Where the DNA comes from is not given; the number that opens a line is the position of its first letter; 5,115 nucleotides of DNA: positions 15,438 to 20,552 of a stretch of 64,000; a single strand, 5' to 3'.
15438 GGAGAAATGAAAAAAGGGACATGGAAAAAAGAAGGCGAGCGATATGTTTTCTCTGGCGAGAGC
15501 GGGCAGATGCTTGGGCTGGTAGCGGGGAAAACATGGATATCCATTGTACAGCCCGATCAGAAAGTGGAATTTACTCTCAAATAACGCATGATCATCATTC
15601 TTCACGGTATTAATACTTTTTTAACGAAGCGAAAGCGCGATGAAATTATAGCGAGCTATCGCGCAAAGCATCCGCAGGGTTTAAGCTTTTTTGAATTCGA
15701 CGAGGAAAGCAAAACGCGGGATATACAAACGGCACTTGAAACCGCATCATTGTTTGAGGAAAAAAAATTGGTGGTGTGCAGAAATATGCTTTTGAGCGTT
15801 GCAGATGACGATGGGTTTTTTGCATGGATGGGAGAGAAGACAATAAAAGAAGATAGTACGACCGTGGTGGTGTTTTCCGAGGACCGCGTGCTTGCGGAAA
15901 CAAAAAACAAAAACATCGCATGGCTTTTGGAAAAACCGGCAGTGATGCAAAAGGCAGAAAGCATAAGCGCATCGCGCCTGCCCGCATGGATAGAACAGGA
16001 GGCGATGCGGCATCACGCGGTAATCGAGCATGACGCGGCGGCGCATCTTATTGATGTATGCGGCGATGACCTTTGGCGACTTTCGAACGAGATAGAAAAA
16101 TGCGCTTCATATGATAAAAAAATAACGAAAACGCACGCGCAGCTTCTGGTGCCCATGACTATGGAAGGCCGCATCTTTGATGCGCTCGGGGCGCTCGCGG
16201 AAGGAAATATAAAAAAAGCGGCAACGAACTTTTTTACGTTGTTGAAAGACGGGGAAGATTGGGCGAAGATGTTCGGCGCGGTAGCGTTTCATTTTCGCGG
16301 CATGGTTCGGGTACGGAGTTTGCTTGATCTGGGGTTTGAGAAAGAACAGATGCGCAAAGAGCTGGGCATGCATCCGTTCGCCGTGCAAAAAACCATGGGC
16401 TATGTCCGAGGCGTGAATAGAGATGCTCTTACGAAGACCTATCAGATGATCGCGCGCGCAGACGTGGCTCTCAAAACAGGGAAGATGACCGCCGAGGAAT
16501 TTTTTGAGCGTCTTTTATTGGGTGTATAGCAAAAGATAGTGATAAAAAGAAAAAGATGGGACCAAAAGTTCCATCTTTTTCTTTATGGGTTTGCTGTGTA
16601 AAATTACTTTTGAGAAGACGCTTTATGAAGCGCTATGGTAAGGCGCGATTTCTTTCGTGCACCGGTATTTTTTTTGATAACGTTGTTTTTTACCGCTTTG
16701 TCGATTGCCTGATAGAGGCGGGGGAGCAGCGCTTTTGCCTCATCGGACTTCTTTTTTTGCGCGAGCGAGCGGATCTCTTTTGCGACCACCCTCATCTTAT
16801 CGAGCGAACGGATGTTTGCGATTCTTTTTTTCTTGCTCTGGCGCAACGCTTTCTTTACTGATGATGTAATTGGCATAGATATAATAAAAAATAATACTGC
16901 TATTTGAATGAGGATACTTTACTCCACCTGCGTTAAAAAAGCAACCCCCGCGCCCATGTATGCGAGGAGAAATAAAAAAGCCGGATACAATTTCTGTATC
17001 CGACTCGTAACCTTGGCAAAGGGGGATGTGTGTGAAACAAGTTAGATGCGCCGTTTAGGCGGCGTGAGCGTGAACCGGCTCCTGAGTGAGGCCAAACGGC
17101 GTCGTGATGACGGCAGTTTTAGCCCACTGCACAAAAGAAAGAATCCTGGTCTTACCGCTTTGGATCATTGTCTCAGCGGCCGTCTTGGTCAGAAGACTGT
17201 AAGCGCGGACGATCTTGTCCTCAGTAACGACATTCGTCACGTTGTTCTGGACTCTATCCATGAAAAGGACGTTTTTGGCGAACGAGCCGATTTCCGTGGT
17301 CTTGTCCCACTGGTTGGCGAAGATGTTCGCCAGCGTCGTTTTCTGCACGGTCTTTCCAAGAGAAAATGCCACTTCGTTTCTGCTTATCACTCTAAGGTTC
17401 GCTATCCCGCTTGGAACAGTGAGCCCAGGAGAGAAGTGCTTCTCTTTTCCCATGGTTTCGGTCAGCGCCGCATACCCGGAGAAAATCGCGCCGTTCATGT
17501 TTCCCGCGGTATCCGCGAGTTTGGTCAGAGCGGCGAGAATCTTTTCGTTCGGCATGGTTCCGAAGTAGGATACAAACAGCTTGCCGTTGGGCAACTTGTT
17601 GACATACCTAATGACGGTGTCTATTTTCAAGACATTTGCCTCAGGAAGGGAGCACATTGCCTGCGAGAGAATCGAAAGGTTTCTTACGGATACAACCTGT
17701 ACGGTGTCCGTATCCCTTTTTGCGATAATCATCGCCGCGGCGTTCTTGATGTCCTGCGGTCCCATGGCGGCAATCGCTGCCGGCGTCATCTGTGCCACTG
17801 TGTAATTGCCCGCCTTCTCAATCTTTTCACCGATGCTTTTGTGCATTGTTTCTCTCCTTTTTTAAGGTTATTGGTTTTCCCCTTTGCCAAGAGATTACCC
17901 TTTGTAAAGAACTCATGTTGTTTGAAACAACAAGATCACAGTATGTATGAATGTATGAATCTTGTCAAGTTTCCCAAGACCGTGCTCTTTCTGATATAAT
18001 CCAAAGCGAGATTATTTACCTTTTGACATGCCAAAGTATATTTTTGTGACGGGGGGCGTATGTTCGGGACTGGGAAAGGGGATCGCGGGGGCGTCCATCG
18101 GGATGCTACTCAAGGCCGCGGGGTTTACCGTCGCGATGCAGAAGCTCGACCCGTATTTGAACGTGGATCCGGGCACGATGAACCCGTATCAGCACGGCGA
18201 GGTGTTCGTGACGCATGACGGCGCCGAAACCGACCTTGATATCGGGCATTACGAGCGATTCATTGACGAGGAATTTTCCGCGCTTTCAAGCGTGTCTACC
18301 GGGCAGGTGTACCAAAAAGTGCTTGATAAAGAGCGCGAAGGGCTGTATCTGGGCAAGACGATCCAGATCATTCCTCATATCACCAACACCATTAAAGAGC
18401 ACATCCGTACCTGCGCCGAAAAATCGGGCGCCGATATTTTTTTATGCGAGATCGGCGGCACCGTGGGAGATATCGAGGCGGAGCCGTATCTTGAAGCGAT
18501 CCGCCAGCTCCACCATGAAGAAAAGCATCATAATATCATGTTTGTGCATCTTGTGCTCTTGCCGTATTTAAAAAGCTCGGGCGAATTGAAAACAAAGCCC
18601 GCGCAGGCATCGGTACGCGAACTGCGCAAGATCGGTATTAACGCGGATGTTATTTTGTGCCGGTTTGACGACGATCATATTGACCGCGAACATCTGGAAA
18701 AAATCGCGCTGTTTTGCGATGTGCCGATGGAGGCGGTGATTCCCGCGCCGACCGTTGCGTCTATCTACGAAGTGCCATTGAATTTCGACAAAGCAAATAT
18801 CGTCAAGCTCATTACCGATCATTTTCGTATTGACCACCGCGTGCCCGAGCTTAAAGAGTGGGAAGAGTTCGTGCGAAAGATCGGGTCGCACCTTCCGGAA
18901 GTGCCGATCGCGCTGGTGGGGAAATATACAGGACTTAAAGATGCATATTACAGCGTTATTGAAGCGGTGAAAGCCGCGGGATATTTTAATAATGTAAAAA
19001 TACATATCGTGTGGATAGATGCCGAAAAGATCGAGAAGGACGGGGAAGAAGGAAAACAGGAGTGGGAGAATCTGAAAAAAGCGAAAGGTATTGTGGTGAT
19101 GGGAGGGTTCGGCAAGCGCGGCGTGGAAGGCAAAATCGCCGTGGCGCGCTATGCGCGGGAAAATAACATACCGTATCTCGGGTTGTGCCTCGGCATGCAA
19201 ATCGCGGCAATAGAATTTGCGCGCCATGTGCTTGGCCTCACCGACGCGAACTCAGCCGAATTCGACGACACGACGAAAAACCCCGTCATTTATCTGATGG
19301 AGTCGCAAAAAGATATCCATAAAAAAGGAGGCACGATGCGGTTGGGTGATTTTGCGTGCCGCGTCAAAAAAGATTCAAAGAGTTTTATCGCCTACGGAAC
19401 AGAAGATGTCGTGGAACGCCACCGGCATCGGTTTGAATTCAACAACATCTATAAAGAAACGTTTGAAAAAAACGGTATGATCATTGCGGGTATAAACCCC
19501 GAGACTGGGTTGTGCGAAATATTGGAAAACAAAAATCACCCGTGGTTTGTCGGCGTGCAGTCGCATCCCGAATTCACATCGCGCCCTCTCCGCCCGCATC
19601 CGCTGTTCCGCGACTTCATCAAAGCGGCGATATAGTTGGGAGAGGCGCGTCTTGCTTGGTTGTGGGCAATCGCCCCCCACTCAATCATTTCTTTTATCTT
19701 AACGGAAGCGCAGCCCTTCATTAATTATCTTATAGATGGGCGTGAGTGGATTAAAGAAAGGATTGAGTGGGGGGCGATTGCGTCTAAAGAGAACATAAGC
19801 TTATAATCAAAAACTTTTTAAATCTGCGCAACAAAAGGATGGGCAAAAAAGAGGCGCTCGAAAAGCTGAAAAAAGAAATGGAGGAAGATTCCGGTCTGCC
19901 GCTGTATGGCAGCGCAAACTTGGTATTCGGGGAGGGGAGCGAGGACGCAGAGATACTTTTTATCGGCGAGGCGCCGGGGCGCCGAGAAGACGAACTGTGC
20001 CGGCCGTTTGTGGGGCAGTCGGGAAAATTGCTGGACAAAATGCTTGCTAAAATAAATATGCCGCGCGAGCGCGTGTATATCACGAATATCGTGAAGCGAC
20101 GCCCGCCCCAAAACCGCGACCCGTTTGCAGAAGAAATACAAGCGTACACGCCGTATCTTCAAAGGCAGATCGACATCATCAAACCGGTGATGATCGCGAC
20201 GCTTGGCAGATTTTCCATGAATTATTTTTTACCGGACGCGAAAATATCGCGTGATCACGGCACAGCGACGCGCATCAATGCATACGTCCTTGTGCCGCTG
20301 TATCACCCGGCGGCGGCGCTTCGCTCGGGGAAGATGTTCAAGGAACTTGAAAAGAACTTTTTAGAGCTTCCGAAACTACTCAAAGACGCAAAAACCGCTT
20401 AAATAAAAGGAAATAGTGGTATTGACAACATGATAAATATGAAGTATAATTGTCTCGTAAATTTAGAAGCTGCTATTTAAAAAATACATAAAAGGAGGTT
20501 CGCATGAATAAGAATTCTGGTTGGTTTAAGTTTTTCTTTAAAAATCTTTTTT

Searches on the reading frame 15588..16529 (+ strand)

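Call 8: search_protein_families(library=pfam, proteins=[window:15588-16529:+], max_evalue=0.0001)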
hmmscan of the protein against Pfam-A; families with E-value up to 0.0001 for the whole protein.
window:15588-16529:+ (313 aa): 2 families
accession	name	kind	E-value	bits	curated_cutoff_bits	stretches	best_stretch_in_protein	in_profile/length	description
PF21694.2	DNA_pol3_delta_C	-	6.1e-23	81.6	27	1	194-311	2-119/121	DNA polymerase III delta subunit, C-terminal domain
PF06144.19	DNA_pol3_delta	-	9.7e-05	22.8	21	0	5-68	3-68/124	DNA polymerase III, delta subunit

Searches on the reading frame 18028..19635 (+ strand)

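Call 8: search_protein_families(library=pfam, proteins=[window:18028-19635:+], max_evalue=0.0001)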
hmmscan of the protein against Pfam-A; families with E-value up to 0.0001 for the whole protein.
window:18028-19635:+ (535 aa): 2 families
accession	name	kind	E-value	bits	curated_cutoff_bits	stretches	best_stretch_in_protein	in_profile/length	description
PF06418.20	CTP_synth_N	-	6.4e-117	390.1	26.1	1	3-267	1-264/265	CTP synthase N-terminus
PF00117.34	GATase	-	6.4e-39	134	22.8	1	303-532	2-189/190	Glutamine amidotransferase class-I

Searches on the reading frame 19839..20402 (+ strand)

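Call 8: search_protein_families(library=pfam, proteins=[window:19839-20402:+], max_evalue=0.0001)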
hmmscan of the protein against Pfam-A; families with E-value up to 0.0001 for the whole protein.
window:19839-20402:+ (187 aa): 1 family
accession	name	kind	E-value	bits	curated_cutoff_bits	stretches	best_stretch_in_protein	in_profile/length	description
PF03167.25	UDG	-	8.4e-32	110.6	24.3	1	30-170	1-132/141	Uracil DNA glycosylase superfamily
